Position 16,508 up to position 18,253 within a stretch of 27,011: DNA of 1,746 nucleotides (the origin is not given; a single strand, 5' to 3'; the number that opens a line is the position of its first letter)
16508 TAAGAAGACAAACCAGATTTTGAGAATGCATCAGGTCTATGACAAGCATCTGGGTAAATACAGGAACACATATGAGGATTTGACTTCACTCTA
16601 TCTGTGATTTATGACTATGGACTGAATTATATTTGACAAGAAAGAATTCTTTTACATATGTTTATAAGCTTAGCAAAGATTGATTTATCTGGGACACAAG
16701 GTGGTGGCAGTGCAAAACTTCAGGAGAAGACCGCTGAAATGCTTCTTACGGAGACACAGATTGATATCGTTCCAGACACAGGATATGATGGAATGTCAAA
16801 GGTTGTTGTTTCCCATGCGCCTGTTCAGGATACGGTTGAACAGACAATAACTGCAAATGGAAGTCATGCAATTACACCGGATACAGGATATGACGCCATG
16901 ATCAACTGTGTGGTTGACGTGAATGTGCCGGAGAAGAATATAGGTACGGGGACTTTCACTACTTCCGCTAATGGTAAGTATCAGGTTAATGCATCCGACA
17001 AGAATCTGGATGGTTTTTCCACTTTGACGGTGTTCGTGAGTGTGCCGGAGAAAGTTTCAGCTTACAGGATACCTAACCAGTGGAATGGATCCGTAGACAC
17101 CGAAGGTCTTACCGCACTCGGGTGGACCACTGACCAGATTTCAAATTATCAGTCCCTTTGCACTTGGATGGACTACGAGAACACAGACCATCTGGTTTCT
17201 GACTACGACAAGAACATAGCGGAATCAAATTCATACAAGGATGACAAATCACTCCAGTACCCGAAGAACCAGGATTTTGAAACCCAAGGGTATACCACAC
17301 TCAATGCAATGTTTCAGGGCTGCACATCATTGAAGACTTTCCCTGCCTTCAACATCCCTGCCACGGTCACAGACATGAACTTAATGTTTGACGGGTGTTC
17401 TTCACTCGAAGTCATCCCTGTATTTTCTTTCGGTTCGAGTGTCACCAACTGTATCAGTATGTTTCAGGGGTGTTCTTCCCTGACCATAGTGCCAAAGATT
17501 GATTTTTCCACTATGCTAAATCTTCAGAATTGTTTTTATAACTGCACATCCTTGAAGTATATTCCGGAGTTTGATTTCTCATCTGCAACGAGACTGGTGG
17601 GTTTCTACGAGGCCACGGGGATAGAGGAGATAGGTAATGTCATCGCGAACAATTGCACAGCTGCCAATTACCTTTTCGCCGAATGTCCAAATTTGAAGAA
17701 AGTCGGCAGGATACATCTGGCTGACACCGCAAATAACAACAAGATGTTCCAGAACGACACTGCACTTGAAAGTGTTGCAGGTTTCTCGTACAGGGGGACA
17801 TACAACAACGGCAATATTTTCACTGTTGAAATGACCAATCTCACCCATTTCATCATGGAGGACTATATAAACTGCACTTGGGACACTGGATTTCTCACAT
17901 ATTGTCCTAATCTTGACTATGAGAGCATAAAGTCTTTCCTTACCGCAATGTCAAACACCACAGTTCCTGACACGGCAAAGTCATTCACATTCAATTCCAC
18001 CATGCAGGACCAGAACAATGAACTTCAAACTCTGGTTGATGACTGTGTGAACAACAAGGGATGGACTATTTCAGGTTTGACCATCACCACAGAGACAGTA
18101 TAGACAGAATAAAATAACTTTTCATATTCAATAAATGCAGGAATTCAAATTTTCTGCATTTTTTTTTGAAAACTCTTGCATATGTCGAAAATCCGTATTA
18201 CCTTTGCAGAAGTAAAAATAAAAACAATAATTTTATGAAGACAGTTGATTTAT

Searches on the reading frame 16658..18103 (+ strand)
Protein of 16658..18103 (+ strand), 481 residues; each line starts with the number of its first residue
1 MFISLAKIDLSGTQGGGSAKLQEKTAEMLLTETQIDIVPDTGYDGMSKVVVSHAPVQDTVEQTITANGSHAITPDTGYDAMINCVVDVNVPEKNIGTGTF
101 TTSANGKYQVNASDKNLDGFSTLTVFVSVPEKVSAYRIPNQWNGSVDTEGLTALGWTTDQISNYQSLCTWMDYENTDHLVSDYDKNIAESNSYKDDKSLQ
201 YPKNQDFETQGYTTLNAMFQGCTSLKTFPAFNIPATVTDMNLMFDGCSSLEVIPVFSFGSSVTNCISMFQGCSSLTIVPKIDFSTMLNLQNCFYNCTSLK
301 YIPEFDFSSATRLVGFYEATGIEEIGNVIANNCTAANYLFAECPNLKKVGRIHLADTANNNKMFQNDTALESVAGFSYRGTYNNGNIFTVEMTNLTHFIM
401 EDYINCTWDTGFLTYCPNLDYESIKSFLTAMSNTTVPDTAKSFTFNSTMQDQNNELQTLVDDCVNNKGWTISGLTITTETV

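Call 10: search_protein_families(library=phrogs, proteins=[window:16658-18103:+])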
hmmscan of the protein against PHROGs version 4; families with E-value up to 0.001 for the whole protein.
window:16658-18103:+ (481 aa): 3 families
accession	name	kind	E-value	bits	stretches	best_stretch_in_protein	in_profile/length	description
phrog_9915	-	unknown function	1.5e-14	53.3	1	261-360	1193-1302/1813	-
phrog_29123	-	unknown function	1.7e-10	41.1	1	188-275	143-232/459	-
phrog_22899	-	unknown function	3.6e-08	32.2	1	199-366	894-1061/1857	-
